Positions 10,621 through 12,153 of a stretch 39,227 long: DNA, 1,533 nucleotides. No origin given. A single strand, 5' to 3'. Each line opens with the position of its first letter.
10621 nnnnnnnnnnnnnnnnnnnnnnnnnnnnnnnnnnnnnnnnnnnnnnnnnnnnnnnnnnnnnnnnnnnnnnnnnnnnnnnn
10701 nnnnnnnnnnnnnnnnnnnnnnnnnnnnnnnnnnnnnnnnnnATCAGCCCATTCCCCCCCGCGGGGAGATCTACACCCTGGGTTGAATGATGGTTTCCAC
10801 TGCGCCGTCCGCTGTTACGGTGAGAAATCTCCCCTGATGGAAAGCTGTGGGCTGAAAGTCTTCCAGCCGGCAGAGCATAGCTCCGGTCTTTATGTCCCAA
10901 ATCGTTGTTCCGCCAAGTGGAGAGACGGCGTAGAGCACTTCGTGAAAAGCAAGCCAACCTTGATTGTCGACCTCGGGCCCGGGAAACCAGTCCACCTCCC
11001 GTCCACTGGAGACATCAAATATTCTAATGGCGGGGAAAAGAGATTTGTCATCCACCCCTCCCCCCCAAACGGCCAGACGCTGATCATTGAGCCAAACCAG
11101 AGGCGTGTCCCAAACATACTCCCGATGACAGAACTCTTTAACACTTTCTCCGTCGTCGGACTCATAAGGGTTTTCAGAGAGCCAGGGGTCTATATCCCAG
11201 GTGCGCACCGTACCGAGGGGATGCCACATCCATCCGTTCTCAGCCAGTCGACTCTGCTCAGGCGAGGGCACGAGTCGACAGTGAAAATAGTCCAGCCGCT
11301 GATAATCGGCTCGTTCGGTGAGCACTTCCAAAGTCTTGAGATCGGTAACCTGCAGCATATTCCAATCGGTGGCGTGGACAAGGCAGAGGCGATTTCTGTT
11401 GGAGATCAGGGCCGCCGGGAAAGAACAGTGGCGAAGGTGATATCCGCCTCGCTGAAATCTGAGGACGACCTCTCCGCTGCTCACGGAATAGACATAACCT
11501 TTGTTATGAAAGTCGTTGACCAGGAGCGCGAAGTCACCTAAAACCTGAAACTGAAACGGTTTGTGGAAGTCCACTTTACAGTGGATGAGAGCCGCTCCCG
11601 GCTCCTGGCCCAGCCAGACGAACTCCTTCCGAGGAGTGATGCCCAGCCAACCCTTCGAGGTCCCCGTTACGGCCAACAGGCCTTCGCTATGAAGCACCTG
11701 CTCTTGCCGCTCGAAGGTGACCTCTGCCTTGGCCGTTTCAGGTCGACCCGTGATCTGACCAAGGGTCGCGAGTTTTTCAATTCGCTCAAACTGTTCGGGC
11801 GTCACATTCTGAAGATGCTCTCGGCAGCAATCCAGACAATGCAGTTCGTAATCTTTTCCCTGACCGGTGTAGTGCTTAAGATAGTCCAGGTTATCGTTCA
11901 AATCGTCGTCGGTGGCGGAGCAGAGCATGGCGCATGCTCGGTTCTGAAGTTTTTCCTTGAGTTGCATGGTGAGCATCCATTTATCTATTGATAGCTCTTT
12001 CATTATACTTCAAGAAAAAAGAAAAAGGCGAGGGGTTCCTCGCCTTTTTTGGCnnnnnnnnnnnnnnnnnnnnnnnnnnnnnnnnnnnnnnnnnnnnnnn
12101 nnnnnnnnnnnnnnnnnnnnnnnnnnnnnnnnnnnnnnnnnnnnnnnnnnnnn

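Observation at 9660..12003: Bacterial NOS apparently co-transcribed with a Cys/His-rich beta-propeller-like protein and downstream of flotillin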

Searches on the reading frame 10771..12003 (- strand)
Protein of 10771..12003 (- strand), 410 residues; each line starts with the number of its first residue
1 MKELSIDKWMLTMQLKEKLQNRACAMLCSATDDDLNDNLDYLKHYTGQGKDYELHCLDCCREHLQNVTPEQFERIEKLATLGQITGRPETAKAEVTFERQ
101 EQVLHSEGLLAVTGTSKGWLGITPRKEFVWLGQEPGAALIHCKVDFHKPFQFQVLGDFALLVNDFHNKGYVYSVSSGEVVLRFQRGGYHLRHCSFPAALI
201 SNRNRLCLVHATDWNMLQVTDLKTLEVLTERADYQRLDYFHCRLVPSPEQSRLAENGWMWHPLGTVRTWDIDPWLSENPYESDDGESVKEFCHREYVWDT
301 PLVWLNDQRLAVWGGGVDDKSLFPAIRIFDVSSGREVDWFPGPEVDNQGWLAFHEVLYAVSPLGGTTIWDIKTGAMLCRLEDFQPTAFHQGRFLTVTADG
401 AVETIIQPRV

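Call 3: search_protein_families(library=pfam, proteins=[window:10771-12003:-], max_evalue=0.01)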
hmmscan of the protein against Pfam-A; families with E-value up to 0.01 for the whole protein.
window:10771-12003:- (410 aa): 0 families

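Call 4: search_protein_families(library=ncbifam, proteins=[window:10771-12003:-], max_evalue=0.01)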
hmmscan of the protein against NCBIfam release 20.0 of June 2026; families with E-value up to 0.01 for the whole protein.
window:10771-12003:- (410 aa): 0 families

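Call 5: find_homologous_proteins(query=window:10771-12003:-, max_evalue=0.001)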
Query window:10771-12003:- (410 aa): 5 proteins with E <= 0.001 among 3418 candidates.
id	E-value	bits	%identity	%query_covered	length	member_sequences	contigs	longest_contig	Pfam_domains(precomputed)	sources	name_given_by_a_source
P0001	3.0e-291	984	100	100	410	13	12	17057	-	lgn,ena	-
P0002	4.4e-59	219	44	60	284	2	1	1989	-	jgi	jgi:hypothetical protein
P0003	2.0e-47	180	33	87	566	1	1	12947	PF08719.18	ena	-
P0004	3.0e-45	173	30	89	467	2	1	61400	-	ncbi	-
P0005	3.3e-43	166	31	92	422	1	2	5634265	-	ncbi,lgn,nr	ncbi:MAG: hypothetical protein H6818_05140 [Phycisphaerales bacterium]|nr:hypothetical protein [Phyc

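Call 7: find_encoding_contigs(protein=P0005, flank=10000, max_places=4)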
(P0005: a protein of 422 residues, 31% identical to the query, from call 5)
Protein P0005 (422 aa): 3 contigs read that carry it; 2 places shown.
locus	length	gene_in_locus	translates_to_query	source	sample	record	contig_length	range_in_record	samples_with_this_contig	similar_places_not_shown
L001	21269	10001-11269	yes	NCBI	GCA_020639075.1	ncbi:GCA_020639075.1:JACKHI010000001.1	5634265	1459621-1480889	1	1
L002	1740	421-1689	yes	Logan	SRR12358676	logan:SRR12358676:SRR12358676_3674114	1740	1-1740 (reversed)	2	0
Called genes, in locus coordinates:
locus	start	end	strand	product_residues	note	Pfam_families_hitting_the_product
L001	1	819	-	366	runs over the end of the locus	PF00365:PFK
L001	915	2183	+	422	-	-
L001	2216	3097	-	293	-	PF07608:DUF1571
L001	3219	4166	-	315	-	PF10343:Q_salvage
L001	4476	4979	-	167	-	PF00710:Asparaginase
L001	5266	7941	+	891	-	PF01624:MutS_I, PF05188:MutS_II, PF05192:MutS_III, PF05190:MutS_IV, PF00488:MutS_V, PF27441:MutS_C (weak)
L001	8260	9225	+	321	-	PF00535:Glycos_transf_2, PF26629:GT2_TM_C (weak)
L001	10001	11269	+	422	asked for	-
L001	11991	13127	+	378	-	PF01266:DAO, PF03486:HI0933_like (faint)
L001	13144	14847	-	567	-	-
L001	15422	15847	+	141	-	-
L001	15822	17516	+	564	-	PF13231:PMT_2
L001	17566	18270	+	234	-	PF01569:PAP2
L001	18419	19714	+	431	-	PF14535:AMP-binding_C_2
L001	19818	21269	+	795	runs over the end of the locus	PF01011:PQQ (faint), PF13360:PQQ_2, PF13570:Beta-prop_ACSF4, PF13360:PQQ_2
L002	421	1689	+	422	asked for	-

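Call 8: find_encoding_contigs(protein=P0004, flank=10000, max_places=4)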
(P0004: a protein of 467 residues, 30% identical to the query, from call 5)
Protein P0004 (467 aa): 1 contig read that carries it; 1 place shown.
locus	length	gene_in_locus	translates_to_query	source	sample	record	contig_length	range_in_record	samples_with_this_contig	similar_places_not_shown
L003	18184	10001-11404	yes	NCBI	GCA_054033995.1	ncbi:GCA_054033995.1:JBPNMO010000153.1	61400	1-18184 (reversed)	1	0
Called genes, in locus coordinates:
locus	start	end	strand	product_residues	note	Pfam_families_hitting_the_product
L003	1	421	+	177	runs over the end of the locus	PF00347:Ribosomal_L6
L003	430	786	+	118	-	PF00861:Ribosomal_L18p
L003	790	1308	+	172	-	PF00333:Ribosomal_S5, PF03719:Ribosomal_S5_C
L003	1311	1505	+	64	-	PF00327:Ribosomal_L30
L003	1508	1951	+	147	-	PF00828:Ribosomal_L27A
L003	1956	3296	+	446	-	PF00344:SecY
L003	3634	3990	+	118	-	PF00416:Ribosomal_S13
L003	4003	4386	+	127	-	PF00411:Ribosomal_S11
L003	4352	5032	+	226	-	PF00163:Ribosomal_S4, PF01479:S4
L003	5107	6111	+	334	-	PF01193:RNA_pol_L, PF01000:RNA_pol_A_bac, PF03118:RNA_pol_A_CTD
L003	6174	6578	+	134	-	PF01196:Ribosomal_L17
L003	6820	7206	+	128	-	-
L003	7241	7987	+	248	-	PF01887:SAM_HAT_N, PF20257:SAM_HAT_C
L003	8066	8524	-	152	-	-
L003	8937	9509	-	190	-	-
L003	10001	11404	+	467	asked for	-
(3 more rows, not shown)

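Call 9: find_encoding_contigs(protein=P0003, flank=10000, max_places=4)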
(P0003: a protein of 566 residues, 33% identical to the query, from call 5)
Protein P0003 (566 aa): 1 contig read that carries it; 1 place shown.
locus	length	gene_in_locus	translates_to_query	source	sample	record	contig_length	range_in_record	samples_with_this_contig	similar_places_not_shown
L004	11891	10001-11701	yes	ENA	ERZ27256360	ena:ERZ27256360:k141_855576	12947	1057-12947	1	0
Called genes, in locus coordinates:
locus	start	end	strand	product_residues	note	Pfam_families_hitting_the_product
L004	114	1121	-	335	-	PF01479:S4, PF00849:PseudoU_synth_2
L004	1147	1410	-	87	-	-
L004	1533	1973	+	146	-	PF07238:PilZ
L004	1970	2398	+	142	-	PF08211:dCMP_cyt_deam_2, PF00383:dCMP_cyt_deam_1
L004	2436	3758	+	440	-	PF01979:Amidohydro_1, PF07969:Amidohydro_3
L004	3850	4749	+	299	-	PF16697:Yop-YscD_cpl, PF00498:FHA, PF00990:GGDEF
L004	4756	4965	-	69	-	-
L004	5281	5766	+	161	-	-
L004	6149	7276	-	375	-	PF02463:SMC_N, PF13175:AAA_15 (weak), PF13476:AAA_23 (weak), PF13304:AAA_21 (weak)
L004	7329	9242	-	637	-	-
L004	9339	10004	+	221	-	PF02597:ThiS, PF02391:MoaE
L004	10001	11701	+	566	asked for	PF08719:NADAR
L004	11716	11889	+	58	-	?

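Call 10: find_encoding_contigs(protein=P0001, flank=10000, max_places=6)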
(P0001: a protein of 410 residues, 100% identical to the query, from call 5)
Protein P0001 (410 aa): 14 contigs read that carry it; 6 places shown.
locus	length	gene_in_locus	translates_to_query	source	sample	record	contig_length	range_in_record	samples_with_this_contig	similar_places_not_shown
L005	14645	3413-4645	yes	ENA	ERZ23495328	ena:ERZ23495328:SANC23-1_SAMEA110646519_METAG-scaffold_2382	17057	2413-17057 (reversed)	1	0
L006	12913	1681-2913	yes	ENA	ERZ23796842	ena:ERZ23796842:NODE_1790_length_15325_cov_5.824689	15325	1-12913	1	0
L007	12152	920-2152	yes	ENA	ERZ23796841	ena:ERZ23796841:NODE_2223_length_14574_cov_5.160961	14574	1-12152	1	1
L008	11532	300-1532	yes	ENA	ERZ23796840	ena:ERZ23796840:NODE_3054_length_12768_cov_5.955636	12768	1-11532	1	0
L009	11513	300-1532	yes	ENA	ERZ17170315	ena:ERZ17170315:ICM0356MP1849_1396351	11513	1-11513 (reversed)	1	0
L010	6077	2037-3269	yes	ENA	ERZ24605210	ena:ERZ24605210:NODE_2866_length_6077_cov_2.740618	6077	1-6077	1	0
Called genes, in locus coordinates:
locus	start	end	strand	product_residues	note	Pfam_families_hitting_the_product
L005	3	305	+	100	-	?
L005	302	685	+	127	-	PF07238:PilZ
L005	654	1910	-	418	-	-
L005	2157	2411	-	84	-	-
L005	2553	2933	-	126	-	-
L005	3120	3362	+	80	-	-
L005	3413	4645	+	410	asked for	-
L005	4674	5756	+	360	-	PF02898:NO_synthase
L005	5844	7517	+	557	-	PF01590:GAF (weak), PF13185:GAF_2, PF00482:T2SSF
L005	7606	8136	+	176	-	-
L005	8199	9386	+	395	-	-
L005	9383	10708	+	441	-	PF00069:Pkinase, PF07714:PK_Tyr_Ser-Thr, PF03109:ABC1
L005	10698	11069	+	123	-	-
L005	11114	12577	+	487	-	PF01590:GAF, PF13185:GAF_2, PF13492:GAF_3, PF00512:HisKA, PF02518:HATPase_c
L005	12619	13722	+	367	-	-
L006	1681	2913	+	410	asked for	-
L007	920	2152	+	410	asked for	-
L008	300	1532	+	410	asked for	-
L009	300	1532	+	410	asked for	-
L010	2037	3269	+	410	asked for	-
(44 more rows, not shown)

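Call 11: find_encoding_contigs(protein=P0002, flank=10000, max_places=3)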
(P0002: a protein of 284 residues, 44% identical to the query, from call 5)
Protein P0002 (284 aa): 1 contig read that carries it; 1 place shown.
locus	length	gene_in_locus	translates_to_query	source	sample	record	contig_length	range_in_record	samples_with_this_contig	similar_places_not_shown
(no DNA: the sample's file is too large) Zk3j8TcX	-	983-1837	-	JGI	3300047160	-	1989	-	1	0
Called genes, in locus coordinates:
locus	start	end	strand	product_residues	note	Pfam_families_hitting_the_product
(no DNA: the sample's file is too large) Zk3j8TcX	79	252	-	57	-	PF11213:DUF3006 (weak)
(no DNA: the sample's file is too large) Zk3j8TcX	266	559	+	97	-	-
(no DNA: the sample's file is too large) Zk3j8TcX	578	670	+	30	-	-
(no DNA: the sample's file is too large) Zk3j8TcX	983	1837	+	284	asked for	-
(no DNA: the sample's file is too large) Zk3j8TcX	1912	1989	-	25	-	?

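Call 14: find_homologous_proteins(query=A1, max_evalue=0.01)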
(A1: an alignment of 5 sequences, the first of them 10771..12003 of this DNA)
Query A1 (5 sequences) (410 aa, profile of the alignment): 7 proteins with E <= 0.01 among 8000 candidates.
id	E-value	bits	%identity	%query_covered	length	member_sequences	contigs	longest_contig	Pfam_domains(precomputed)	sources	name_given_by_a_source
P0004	1.8e-194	665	30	89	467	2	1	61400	-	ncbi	-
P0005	5.4e-189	647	31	92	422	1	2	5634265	-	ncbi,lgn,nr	ncbi:MAG: hypothetical protein H6818_05140 [Phycisphaerales bacterium]|nr:hypothetical protein [Phyc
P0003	8.3e-183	626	33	87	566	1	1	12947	PF08719.18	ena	-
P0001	3.9e-164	565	100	100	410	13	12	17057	-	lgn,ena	-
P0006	7.7e-138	478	33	88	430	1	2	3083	-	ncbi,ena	-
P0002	3.6e-137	476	44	60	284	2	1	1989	-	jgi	jgi:hypothetical protein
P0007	1.1e-3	36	30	14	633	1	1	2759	PF23586.3,PF13360.14,PF25048.2,PF23342.2,PF23411.2,PF23393.3,PF24797.2,PF15492.13,PF20426.5,PF25460.2,PF11715.17,PF25178.1,PF23775.2,PF25173.2,PF23383.2,PF25171.2,PF12894.14,PF24780.2,PF23761.2,PF25172.2,PF24782.3,PF08662.18,PF25047.1,PF26550.2,PF23756.2,PF23098.2,PF25168.2,PF24105.2,PF24805.2,PF240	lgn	-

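Call 15: find_encoding_contigs(protein=P0006, flank=10000, max_places=3)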
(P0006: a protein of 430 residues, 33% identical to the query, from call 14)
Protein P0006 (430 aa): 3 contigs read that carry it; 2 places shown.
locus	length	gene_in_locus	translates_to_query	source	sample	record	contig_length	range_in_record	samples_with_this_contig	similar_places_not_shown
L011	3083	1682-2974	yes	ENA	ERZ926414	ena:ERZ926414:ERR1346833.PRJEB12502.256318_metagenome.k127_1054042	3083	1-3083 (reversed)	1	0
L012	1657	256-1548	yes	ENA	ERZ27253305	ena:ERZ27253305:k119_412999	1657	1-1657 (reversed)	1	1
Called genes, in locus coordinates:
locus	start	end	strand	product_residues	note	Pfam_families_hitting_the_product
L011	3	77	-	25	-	?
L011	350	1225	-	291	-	PF09370:PEP_hydrolase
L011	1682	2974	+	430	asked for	-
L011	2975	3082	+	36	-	?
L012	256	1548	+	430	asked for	-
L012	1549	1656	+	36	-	?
